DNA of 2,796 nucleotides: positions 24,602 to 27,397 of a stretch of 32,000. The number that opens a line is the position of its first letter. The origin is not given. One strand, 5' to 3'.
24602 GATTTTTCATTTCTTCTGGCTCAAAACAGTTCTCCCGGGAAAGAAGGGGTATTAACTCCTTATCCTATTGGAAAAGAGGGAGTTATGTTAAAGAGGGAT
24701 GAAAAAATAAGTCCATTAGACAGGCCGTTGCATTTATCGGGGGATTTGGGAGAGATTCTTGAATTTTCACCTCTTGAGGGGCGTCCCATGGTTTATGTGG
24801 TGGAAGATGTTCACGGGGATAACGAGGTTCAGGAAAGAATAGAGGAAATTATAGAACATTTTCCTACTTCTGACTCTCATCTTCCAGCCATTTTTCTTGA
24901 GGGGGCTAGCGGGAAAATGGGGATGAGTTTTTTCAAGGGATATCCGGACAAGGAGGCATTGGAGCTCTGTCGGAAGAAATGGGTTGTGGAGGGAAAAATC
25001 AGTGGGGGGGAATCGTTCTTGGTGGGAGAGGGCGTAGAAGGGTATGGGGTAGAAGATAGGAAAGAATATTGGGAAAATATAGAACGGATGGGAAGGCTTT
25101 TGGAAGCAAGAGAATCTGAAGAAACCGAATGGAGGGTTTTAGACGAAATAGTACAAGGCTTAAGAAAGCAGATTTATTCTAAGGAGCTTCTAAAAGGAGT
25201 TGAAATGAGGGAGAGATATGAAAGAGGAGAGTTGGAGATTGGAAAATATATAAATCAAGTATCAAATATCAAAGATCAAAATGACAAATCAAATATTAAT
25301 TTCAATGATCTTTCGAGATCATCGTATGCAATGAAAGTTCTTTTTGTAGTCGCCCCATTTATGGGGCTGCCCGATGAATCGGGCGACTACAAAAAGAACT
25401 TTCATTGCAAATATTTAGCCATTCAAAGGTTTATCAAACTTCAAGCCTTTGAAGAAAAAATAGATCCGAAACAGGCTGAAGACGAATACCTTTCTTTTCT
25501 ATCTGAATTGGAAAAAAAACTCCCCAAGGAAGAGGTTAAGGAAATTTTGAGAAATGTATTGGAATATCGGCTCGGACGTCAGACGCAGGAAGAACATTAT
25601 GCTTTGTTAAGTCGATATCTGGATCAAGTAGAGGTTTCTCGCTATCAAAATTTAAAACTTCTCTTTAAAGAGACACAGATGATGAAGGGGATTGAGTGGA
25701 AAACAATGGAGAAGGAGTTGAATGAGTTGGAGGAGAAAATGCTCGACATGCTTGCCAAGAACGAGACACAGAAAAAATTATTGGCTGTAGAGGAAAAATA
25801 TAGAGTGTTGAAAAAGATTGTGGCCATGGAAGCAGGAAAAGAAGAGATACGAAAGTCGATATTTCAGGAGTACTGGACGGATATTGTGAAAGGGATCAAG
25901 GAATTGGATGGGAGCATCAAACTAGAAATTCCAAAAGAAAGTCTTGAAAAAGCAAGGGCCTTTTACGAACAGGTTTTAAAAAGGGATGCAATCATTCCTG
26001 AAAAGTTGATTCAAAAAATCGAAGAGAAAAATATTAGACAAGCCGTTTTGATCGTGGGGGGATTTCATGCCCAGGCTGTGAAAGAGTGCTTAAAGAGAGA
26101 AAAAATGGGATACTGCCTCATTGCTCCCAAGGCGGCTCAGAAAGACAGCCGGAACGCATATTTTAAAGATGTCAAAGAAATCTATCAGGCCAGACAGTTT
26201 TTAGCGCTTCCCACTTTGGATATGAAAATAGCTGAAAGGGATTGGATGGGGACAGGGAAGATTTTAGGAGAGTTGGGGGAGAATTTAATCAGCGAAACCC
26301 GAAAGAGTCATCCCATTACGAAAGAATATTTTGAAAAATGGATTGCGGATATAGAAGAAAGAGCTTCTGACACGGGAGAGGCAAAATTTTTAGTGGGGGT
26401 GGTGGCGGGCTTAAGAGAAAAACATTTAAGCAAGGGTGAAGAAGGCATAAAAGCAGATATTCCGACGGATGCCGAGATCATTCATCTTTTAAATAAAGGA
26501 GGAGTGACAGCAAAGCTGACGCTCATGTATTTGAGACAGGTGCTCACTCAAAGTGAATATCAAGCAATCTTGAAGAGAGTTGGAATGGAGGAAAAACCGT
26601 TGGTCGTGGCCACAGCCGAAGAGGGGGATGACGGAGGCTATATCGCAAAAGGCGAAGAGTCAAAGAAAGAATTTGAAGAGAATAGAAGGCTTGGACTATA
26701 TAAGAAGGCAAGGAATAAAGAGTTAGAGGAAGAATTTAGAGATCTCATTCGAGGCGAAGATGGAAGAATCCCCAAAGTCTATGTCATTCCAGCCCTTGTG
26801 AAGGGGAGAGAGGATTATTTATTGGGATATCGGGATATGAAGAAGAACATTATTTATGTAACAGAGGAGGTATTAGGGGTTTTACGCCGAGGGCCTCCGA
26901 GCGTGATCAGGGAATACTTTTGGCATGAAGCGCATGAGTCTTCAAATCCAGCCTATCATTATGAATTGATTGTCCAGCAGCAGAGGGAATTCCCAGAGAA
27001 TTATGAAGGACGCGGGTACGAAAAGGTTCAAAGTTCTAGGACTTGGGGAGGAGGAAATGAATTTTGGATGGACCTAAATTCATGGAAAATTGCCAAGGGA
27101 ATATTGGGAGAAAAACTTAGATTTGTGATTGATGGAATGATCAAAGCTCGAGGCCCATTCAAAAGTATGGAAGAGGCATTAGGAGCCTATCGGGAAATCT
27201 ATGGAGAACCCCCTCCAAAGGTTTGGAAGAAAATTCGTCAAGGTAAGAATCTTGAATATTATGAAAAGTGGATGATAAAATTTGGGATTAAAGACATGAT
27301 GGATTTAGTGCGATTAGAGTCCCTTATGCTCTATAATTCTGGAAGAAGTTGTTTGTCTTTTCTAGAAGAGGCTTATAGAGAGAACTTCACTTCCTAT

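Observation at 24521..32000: Giant ORF missing from the ORF track: at least 2,493 codons and still open at the window edge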

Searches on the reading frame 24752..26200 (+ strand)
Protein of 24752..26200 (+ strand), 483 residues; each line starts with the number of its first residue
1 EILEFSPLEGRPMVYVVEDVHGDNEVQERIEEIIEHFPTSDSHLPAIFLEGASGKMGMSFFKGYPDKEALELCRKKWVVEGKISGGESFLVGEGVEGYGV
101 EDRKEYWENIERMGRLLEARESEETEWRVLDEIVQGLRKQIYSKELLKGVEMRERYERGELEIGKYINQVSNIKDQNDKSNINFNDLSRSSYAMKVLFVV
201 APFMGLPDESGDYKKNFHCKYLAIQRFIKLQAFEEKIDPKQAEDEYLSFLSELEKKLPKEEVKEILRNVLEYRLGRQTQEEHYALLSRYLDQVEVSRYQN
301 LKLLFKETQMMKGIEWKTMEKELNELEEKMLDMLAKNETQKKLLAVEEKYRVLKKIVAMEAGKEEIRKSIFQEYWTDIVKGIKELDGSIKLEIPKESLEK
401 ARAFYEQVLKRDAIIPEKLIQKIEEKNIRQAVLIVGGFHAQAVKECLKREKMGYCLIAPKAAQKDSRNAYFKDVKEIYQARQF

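Call 27: search_solved_structures(query=A1, max_evalue=10, show_alignments=2)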
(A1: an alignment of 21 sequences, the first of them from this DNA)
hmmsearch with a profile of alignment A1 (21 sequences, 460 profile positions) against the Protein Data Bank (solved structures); distinct sequences matched with E-value up to 10: 5.
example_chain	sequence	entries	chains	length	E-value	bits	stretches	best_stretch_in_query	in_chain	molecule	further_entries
5d43_A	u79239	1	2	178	0.02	17.1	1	129-252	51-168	Centrin-1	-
2w4a_C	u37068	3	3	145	0.12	14.6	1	153-232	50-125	MYOSIN LIGHT CHAIN 3, SKELETAL MUSCLE ISOFORM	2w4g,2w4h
1jc2_A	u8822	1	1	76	0.51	12.4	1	111-172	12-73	TROPONIN C, SKELETAL MUSCLE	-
9kb3_A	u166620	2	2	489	0.53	12.4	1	263-377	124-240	Carbohydrate de-N-acetylated protein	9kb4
9kb1_A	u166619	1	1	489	0.53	12.4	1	263-377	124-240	PpOngB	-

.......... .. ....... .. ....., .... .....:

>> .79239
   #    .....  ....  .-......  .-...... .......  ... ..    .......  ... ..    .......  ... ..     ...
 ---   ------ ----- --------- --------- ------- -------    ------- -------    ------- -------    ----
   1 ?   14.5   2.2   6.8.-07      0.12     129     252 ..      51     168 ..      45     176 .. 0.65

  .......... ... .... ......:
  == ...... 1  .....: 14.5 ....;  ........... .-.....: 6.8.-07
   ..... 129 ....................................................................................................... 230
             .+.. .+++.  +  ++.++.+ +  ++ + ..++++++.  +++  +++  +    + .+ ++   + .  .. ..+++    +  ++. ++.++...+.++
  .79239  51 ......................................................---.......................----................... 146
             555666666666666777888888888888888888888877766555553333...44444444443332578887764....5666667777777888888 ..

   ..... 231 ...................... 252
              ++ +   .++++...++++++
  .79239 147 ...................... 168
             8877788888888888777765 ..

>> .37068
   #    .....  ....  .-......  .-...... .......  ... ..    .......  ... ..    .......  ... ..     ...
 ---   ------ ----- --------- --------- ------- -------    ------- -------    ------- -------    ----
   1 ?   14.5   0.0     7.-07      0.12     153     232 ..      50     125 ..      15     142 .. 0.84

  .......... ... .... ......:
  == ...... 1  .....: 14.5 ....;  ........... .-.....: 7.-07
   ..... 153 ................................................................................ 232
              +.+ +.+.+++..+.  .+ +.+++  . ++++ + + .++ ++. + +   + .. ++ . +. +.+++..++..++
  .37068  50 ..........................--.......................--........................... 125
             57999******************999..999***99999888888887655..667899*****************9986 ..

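Call 28: search_protein_families(library=pfam, alignment_id=A1, max_evalue=10)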
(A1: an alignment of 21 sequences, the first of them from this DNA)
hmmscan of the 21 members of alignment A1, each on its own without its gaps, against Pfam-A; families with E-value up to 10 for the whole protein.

A. member 1, seq(483 aa): 2 families
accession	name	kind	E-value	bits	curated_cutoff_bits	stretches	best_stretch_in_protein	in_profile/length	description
PF08349.16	DUF1722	-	0.0028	18.3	22.5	2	232-297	41-106/117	Protein of unknown function (DUF1722)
PF15652.11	Tox-SHH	-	0.39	12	22.7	1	299-350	43-94/96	HNH/Endo VII superfamily toxin with a SHH signature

B. families by the number of members that match (of 21 scanned): 33 families (the first 25 are shown)
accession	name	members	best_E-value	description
PF08349.16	DUF1722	5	0.0028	Protein of unknown function (DUF1722)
PF23202.1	PAH_ZNF598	2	2.2e-05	ZNF598 PAH domain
PF04187.18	Cofac_haem_bdg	2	0.0021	Haem-binding uptake, Tiki superfamily, ChaN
PF12174.13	RST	2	0.15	RCD1-SRO-TAF4 (RST) plant domain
PF25826.1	DUF7952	2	0.16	Domain of unknown function (DUF7952)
PF18950.5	DUF5694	1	0.00027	Family of unknown function (DUF5694)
PF20383.3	DUF6678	1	0.035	Family of unknown function (DUF6678)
PF20438.3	SpoIVA_middle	1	0.035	Stage IV sporulation protein A, middle domain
PF09778.15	Guanylate_cyc_2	1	0.048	Guanylylate cyclase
PF08463.15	EcoEI_R_C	1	0.06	EcoEI R protein C-terminal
PF07531.19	TAFH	1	0.063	NHR1 homology to TAF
PF09373.15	PMBR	1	0.084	Pseudomurein-binding repeat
PF13380.12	CoA_binding_2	1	0.085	CoA binding domain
PF01503.22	PRA-PH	1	0.09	Phosphoribosyl-ATP pyrophosphohydrolase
PF07374.17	DUF1492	1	0.11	Protein of unknown function (DUF1492)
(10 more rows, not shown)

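Call 37: predict_structure(alignment_id=A1)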
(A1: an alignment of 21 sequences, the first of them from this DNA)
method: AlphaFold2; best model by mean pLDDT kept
length: 483 residues; sequences in the alignment: 21
mean_pLDDT: 85.2   pTM: 0.77
mean pLDDT of the five models: 85.2, 83.9, 82.7, 82.8, 82.4
residues with pLDDT >= 90: 265; 70-90: 160; 50-70: 18; < 50: 40
segments of 3 or more residues with pLDDT < 50: 179-217
pLDDT, mean of each block of 10 residues (from residue 1): 89 94 87 79 77 86 90 91 90 87 91 95 94 96 95 91 88 59 44 46 45 50 87 91 94 93 92 81 89 86 90 85 88 93 95 92 83 83 91 90 93 95 93 94 95 93 74 89 78
secondary structure, 60 per line:
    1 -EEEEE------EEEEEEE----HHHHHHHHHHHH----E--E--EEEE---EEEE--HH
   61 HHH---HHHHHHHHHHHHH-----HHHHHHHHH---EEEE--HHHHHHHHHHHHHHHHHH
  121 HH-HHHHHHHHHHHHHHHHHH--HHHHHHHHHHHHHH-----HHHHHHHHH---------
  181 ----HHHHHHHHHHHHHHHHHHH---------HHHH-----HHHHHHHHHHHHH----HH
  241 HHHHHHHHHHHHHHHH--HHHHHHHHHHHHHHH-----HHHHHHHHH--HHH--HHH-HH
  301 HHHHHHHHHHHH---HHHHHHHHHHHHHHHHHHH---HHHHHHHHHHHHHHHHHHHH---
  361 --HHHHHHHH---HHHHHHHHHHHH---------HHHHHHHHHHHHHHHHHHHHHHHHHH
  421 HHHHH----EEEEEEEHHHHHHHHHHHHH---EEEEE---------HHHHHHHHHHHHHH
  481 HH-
elements in order: E2-6 E13-19 H24-35 E46-49 E53-56 H59-63 H67-79 H85-93 E97-100 H103-122 H124-141 H144-157 H163-171 H185-203 H213-216 H222-234 H239-256 H259-273 H279-287 H299-312 H316-334 H338-357 H363-370 H374-385 H395-425 E430-436 H437-449 E453-457 H467-482

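Call 42: fold_search(model_id=the predicted structure, library=pdb)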
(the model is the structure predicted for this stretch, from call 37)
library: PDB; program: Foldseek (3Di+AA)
matches with E <= 10: 40; with E <= 0.001: 0
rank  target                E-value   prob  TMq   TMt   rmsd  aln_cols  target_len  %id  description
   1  6h2x                  1.3e-01  0.12  0.10  0.13  50.1       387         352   16  MukB coiled-coil elbow from E. coli (released 2019-03-06)
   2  4tql_A                5.7e-01  0.12  0.11  0.19  26.6       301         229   18  Computationally designed three helix bundle (released 2014-10-15)
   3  7zr1_C                8.8e-01  0.02  0.07  0.05  64.0       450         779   16  Chaetomium thermophilum Mre11-Rad50-Nbs1 complex bound to ATPyS (composite structure) (released 2023-01-11)
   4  8f7n                  1.2e+00  0.06  0.12  0.15  31.4       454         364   12  Crystal structure of chemoreceptor McpZ ligand sensing domain (released 2023-07-05)
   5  7n6g_3R               1.6e+00  0.02  0.07  0.10  55.8       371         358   13  C1 of central pair (released 2022-05-18)
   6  9e5c_6a               2.5e+00  0.01  0.08  0.02  59.0       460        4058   15  Cryo-EM structure of 96 nm repeat of microtubule doublet from T. brucei flagellum (released 2025-03-12)
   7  3qwe                  3.0e+00  0.03  0.09  0.15  34.3       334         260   11  Crystal structure of the N-terminal domain of the GEM interacting protein (released 2011-03-23)
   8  6r1j_J                3.1e+00  0.02  0.07  0.11  29.6       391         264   10  Structure of the soluble AhlC triple head mutant of the tripartite alpha-pore forming toxin, AHL, from Aeromonas hydro (released 2019-07-10)
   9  7n6g_3N               3.1e+00  0.01  0.08  0.09  38.0       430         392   10  C1 of central pair (released 2022-05-18)
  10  9gaw_U                3.4e+00  0.02  0.10  0.10  31.8       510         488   12  High-resolution structure of the Anaphase-promoting complex/cyclosome (APC/C) bound to co-activator Cdh1 (released 2024-08-14)
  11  6gy7_C                3.7e+00  0.02  0.08  0.11  43.5       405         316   10  Crystal structure of XaxB from Xenorhabdus nematophil (released 2018-07-25)
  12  6ek7                  3.9e+00  0.02  0.09  0.11  30.2       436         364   11  YaxA from Yersinia enterocolitica (released 2018-05-16)
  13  7sqc_1K               3.9e+00  0.01  0.06  0.08  54.2       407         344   12  Ciliary C1 central pair apparatus isolated from Chlamydomonas reinhardtii (released 2022-04-13)
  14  6h2f_G                4.3e+00  0.02  0.08  0.12  34.6       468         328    9  Structure of the pre-pore AhlB of the tripartite alpha-pore forming toxin, AHL, from Aeromonas hydrophila. (released 2019-07-10)
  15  6mrt_A                4.9e+00  0.02  0.10  0.14  31.2       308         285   12  12-meric ClyA pore complex (released 2019-05-15)
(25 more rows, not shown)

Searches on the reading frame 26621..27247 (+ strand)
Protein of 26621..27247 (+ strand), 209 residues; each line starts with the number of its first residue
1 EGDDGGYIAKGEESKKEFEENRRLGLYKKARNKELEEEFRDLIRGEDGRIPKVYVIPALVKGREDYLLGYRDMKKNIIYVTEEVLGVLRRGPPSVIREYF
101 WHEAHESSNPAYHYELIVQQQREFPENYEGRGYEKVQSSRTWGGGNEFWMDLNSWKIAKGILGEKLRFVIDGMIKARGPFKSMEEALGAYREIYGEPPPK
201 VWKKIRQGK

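Call 60: search_protein_representatives(alignment_id=A3)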
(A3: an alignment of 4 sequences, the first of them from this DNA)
Query: 4 sequences, 198 profile positions. Proteins with E-value up to 0.001 (for the whole library): 87; up to 1e-10: 56; up to 1e-30: 14. The best 87 are listed.
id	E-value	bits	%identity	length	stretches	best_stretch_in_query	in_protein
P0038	4.3e-65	235.3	-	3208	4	44-163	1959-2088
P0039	1.3e-61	224.0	-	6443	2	4-163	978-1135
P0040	9.9e-53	195.0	-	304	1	4-180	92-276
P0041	1.1e-51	191.5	-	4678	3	4-170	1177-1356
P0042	2.4e-49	183.9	-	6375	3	44-171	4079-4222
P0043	9.4e-48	178.7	-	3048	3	4-175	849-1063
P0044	1.5e-45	171.6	-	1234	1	4-194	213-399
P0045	1.0e-43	165.5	-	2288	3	3-186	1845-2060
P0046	2.9e-38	147.8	-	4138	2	3-164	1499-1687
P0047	2.0e-37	145.0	-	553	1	5-163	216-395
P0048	4.3e-35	137.4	-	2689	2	3-169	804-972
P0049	1.1e-34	136.0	-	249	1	45-197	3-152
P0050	5.2e-32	127.3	-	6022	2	5-176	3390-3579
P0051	1.8e-31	125.6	-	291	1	4-147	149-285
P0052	4.9e-26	107.8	-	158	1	10-155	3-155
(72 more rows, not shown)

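Call 69: search_protein_families(library=pfam, alignment_id=A4, max_evalue=10)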
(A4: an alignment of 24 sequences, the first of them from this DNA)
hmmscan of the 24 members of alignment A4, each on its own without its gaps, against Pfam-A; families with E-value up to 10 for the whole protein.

A. member 1, seq(209 aa): 1 family
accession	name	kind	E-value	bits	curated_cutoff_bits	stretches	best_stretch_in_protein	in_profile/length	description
PF12226.14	Astro_capsid_p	-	0.35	10.4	25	1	65-109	172-216/363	Turkey astrovirus capsid protein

B. families by the number of members that match (of 24 scanned): 11 families
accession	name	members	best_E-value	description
PF01540.21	Lipoprotein_7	1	0.0019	Adhesin lipoprotein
PF15642.11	Tox-ODYAM1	1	0.0086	Toxin in Odyssella and Amoebophilus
PF19145.5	DUF5827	1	0.023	Family of unknown function (DUF5827)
PF14112.11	DUF4284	1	0.027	Immunity protein 22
PF07193.17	DUF1408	1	0.042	Protein of unknown function (DUF1408)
PF20622.4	Big_15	1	0.071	Bacterial Ig domain (Big_16)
PF14821.11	Thr_synth_N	1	0.073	Threonine synthase N terminus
PF24422.1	DUF7552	1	0.11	Domain of unknown function (DUF7552)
PF05242.16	GLYCAM-1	1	0.13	Glycosylation-dependent cell adhesion molecule 1 (GlyCAM-1)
PF11656.13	DUF3811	1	0.23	YjbD family (DUF3811)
PF12226.14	Astro_capsid_p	1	0.35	Turkey astrovirus capsid protein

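Call 70: search_solved_structures(query=A4, max_evalue=10, show_alignments=2)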
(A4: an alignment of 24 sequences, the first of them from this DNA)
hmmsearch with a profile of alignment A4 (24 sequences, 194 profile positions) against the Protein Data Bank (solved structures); distinct sequences matched with E-value up to 10: 1.
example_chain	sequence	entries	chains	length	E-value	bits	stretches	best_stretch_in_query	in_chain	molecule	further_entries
9cpc_5D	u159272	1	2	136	1.7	11.5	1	54-93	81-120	Piercer of microtubule wall 1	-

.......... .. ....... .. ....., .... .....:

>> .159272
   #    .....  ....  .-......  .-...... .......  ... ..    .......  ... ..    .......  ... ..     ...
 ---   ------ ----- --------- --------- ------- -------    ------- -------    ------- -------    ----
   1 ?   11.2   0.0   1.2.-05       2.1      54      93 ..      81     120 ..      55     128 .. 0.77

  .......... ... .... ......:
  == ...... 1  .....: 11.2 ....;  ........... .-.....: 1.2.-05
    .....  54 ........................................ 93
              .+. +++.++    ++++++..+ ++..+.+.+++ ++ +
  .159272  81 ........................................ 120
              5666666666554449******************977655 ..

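Call 71: find_encoding_contigs(protein=P0039, flank=10000, max_places=2)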
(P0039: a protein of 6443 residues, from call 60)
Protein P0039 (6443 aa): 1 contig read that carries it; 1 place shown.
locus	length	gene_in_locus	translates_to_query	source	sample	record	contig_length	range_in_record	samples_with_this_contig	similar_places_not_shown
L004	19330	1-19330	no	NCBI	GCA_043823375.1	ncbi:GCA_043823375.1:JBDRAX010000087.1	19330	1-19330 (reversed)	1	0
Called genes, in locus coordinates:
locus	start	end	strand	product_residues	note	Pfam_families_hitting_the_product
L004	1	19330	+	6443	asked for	PF00158:Sigma54_activat (faint), PF00910:RNA_helicase (faint), PF12775:AAA_7 (faint), PF13401:AAA_22 (faint), PF07728:AAA_5 (weak), PF07728:AAA_5, PF07726:AAA_3 (weak), PF07728:AAA_5, +10 more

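Call 74: predict_structure(alignment_id=A4)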
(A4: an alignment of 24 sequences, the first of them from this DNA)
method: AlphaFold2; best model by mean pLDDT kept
length: 209 residues; sequences in the alignment: 24
mean_pLDDT: 89.8   pTM: 0.81
mean pLDDT of the five models: 89.8, 88.3, 88.3, 87.6, 87.4
residues with pLDDT >= 90: 147; 70-90: 51; 50-70: 8; < 50: 3
segments of 3 or more residues with pLDDT < 50: 1-3
pLDDT, mean of each block of 10 residues (from residue 1): 63 93 96 96 88 96 93 94 97 97 90 91 97 89 82 93 96 83 80 92 77
secondary structure, 60 per line:
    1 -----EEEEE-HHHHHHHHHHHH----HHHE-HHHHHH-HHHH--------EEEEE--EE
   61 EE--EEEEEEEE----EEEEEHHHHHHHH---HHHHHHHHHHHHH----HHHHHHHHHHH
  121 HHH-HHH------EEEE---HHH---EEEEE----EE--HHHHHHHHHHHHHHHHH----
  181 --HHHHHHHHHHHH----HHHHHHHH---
elements in order: E6-10 H12-23 H33-38 H40-43 E52-56 E59-62 E65-72 E77-81 H82-89 H93-105 H110-123 E134-137 E147-151 H160-176 H183-194 H199-206

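Call 76: fold_search(model_id=the predicted structure, library=pdb)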
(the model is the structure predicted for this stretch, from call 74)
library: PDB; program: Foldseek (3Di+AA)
matches with E <= 10: 85; with E <= 0.001: 0
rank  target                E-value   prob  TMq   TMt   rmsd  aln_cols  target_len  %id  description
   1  4qhi_C                4.7e-01  0.30  0.26  0.46  10.6       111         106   14  Crystal structure of Methanocaldococcus jannaschii selecase mutant R36W (released 2014-07-16)
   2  8pxw_MODEL_1_A        2.3e+00  0.02  0.10  0.20  12.4       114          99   10  Structure of the WW domain tandem of PRPF40A (released 2024-04-03)
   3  8ftg_F                2.5e+00  0.04  0.11  0.18   4.3        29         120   24  Biophysical and Structural Characterization of an Anti-Caffeine VHH Antibody (released 2023-06-07)
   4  1o6w_MODEL_1_A        2.5e+00  0.04  0.12  0.26  10.1       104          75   12  Solution Structure of the Prp40 WW Domain Pair of the Yeast Splicing Factor Prp40 (released 2002-12-04)
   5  8fg6_B                3.0e+00  0.01  0.12  0.14  16.2       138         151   14  Design of amyloidogenic peptide traps (released 2024-03-20)
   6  8pwc_A                3.4e+00  0.04  0.15  0.27  11.2        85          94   12  Crystal structure of MDM2 with Brigimadlin (released 2024-10-02)
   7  8en3_D                3.4e+00  0.04  0.11  0.17   4.2        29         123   17  Structure of GII.17 norovirus in complex with Nanobody 45 (released 2023-03-15)
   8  8en3_C                3.4e+00  0.04  0.11  0.17   4.3        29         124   17  Structure of GII.17 norovirus in complex with Nanobody 45 (released 2023-03-15)
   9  9qf5_Bk               3.6e+00  0.06  0.12  0.33   6.4        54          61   18  Structure of P. furiosus 70S ribosome grown at 102deg (released 2025-11-05)
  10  1tk7_MODEL_1_A        3.6e+00  0.04  0.11  0.24  12.3        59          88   19  NMR structure of WW domains (WW3-4) from Suppressor of Deltex (released 2004-07-20)
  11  9jd0_F                3.6e+00  0.03  0.11  0.17   4.4        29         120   17  Crystal structure of TMPRSS2 in complex with nanobody (released 2025-07-30)
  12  7evu_A                3.9e+00  0.01  0.12  0.07  15.1       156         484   13  Co-crystal Structure of Toxoplasma gondii Prolyl tRNA Synthetase (TgPRS) in complex with HFG and JE6 (released 2022-03-09)
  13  2uzi_H                4.1e+00  0.03  0.11  0.18   4.3        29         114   21  Crystal structure of HRAS(G12V) - anti-RAS Fv complex (released 2007-06-26)
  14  9u8g_E                4.4e+00  0.03  0.11  0.17   4.4        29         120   17  Crystal structure of TMPRSS2 in complex with nanobody77_10 (released 2025-07-30)
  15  9jd0_E                4.7e+00  0.03  0.11  0.17   4.5        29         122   17  Crystal structure of TMPRSS2 in complex with nanobody (released 2025-07-30)
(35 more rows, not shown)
